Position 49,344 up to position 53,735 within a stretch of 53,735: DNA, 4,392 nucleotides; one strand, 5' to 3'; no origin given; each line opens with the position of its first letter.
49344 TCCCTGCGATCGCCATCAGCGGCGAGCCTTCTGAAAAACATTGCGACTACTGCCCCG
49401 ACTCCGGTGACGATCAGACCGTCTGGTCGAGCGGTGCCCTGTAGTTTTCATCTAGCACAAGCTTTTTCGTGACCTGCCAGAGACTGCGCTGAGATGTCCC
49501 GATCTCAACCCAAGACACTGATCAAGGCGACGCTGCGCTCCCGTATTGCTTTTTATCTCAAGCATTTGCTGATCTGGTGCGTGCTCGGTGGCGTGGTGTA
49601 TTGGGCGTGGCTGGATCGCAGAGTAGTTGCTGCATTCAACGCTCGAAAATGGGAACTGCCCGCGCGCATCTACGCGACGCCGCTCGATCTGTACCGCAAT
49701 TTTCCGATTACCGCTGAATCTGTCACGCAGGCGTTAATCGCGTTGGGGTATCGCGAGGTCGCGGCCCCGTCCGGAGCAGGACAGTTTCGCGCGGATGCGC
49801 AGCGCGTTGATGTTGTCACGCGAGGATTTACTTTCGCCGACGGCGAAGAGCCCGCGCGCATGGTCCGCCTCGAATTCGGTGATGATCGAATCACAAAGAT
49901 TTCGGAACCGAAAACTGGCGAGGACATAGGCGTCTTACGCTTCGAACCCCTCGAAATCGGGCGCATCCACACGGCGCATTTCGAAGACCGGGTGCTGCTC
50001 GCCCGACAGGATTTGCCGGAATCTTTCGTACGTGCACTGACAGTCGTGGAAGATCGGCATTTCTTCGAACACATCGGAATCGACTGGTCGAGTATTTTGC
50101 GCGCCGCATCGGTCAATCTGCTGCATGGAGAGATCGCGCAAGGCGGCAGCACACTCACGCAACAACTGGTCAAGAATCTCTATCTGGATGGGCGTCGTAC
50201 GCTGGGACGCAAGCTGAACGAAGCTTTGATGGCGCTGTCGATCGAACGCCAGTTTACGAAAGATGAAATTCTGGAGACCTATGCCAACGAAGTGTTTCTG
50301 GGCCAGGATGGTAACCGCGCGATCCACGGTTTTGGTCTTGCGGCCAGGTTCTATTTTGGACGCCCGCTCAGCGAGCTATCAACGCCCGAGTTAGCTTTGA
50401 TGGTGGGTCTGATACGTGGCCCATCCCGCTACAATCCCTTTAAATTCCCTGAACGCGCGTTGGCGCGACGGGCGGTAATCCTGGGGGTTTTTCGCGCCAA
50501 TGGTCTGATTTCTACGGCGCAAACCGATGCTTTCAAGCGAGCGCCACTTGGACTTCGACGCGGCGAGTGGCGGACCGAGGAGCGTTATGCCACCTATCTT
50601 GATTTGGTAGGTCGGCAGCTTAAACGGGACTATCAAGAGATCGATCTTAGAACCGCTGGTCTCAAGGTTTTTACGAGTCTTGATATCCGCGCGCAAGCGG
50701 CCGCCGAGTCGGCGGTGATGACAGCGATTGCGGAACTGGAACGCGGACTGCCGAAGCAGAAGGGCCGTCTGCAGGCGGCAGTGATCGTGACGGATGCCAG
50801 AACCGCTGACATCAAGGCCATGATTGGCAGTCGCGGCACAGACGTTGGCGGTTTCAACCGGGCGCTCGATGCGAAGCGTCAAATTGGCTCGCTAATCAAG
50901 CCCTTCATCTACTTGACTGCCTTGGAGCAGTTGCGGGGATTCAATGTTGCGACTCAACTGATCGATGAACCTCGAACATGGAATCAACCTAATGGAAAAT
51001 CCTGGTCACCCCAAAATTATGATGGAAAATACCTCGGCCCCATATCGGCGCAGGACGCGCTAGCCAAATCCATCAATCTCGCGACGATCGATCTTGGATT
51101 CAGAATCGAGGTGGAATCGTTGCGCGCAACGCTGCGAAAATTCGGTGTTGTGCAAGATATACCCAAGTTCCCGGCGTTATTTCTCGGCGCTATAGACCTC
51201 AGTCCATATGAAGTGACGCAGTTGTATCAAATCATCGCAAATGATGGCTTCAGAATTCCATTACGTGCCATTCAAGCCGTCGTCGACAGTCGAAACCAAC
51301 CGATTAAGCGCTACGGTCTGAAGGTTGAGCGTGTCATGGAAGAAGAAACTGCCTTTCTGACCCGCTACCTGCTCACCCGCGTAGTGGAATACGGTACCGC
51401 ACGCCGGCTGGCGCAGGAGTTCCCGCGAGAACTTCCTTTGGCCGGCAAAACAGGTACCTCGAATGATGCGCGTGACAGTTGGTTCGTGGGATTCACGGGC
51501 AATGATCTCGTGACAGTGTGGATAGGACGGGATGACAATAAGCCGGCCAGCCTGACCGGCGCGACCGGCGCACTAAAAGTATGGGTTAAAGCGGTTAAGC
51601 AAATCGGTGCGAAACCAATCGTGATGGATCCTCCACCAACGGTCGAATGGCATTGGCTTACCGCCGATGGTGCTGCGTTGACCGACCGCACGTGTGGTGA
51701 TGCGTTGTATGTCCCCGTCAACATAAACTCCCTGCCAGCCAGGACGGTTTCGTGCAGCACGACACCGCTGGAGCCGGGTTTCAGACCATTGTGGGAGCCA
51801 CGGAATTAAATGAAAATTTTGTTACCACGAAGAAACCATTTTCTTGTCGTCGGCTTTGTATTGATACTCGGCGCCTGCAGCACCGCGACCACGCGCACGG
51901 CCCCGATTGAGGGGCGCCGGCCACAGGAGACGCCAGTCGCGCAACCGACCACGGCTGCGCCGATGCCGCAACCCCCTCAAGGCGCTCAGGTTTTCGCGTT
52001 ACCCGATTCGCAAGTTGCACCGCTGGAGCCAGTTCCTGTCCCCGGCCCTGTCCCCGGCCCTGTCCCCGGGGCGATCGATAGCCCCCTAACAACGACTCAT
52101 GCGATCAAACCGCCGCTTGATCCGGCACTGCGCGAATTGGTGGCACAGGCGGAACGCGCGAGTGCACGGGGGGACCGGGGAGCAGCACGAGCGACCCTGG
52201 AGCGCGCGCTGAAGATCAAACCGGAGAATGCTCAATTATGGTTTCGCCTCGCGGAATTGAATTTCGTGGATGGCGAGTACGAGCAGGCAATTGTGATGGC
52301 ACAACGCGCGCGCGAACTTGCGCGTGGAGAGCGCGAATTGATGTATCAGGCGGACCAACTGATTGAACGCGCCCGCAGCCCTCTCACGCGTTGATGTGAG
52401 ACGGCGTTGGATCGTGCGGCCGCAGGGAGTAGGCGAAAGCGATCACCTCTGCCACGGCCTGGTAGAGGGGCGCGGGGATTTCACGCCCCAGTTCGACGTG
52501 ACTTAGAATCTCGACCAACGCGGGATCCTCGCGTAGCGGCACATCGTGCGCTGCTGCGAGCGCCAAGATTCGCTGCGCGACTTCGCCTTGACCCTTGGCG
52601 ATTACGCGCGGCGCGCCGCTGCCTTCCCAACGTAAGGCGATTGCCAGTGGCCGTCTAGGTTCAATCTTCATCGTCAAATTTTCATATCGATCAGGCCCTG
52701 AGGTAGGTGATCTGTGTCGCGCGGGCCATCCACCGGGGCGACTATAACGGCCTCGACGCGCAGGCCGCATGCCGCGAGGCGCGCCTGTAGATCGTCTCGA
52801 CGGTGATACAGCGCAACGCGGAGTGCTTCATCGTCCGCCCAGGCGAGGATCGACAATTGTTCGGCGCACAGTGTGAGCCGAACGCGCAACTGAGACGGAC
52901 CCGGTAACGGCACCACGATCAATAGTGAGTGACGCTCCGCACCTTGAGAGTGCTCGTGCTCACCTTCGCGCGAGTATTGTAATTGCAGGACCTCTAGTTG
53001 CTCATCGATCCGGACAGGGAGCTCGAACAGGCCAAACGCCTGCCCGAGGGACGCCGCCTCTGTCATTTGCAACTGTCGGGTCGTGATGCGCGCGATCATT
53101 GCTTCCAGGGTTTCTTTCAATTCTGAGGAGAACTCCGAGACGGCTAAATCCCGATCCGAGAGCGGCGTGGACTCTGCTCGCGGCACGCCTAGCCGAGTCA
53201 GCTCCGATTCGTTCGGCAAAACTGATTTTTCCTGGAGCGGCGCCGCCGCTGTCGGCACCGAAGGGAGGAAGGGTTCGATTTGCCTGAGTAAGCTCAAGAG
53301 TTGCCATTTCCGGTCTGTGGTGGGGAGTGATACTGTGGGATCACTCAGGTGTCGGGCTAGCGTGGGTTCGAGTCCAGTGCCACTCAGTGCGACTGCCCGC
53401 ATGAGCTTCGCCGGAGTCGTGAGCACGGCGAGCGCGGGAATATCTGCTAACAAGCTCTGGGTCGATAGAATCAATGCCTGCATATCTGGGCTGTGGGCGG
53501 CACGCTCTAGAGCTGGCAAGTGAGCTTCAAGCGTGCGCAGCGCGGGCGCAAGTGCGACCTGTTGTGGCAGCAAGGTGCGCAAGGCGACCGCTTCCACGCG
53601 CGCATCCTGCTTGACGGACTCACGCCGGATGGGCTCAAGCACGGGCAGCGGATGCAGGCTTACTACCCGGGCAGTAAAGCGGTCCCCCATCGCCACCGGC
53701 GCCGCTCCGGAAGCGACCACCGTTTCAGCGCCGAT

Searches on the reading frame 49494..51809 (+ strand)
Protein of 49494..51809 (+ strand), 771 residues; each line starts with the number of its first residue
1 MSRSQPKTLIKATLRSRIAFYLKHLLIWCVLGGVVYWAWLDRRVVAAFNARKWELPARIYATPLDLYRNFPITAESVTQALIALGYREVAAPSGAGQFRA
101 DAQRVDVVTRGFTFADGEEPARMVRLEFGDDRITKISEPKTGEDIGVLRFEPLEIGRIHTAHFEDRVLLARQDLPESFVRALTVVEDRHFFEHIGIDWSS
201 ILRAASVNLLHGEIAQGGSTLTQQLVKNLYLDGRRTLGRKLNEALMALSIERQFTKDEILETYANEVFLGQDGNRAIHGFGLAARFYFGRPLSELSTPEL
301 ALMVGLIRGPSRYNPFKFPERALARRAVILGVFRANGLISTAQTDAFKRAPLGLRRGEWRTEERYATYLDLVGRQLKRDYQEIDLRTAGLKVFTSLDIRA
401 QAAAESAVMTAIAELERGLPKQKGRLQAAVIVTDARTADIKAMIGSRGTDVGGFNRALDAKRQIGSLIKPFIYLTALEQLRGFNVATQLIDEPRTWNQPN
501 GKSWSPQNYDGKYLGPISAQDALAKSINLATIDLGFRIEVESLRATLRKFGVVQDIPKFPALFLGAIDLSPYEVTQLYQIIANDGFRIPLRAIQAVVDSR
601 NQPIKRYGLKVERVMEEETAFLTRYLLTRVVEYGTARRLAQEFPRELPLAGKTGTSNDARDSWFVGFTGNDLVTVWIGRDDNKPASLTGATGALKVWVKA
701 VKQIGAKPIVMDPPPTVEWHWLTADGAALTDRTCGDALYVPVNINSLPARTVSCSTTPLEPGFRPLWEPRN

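Call 30: search_protein_families(library=pfam, proteins=[window:49494-51809:+])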
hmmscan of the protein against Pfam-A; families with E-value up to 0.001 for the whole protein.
window:49494-51809:+ (771 aa): 4 families
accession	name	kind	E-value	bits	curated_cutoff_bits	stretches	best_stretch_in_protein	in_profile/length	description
PF00912.28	Transgly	-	3.7e-54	183.3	27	1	163-331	11-175/178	Transglycosylase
PF00905.27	Transpeptidase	-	3.1e-24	86.2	22.1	1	429-669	2-266/299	Penicillin binding protein transpeptidase domain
PF14814.11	UB2H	-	6e-21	74.7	27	1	66-149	1-84/85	Bifunctional transglycosylase second domain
PF17757.6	UvrB_inter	-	0.00084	19.9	22.9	0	71-138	8-68/91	UvrB interaction domain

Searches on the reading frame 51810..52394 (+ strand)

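Call 30: search_protein_families(library=pfam, proteins=[window:51810-52394:+])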
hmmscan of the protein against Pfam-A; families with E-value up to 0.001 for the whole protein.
window:51810-52394:+ (194 aa): 7 families
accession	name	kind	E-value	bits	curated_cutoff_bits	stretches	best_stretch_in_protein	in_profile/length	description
PF14559.12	TPR_19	-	7.6e-07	29.8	25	1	119-174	3-58/68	Tetratricopeptide repeat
PF13428.12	TPR_14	-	1.7e-06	28.6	23.5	1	109-150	3-44/44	Tetratricopeptide repeat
PF13432.12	TPR_16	-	4.9e-06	27.3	32.7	1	112-168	2-58/65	Tetratricopeptide repeat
PF07719.23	TPR_2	-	1.1e-05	25.6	27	0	141-171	1-31/34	Tetratricopeptide repeat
PF13414.12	TPR_11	-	6.5e-05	23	26.8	1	120-152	7-39/42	TPR repeat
PF00515.34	TPR_1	-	6.6e-05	23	27.8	0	141-171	1-31/34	Tetratricopeptide repeat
PF13431.12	TPR_17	-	0.00032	21.2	24.4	1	130-161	2-33/34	Tetratricopeptide repeat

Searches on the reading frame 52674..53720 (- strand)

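Call 30: search_protein_families(library=pfam, proteins=[window:52674-53720:-])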
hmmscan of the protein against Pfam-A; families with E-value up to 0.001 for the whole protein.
window:52674-53720:- (348 aa): 1 family
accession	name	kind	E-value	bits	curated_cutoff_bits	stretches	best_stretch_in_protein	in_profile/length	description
PF02120.21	Flg_hook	-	1.3e-05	25.4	29.8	1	277-328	26-77/85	Flagellar hook-length control protein FliK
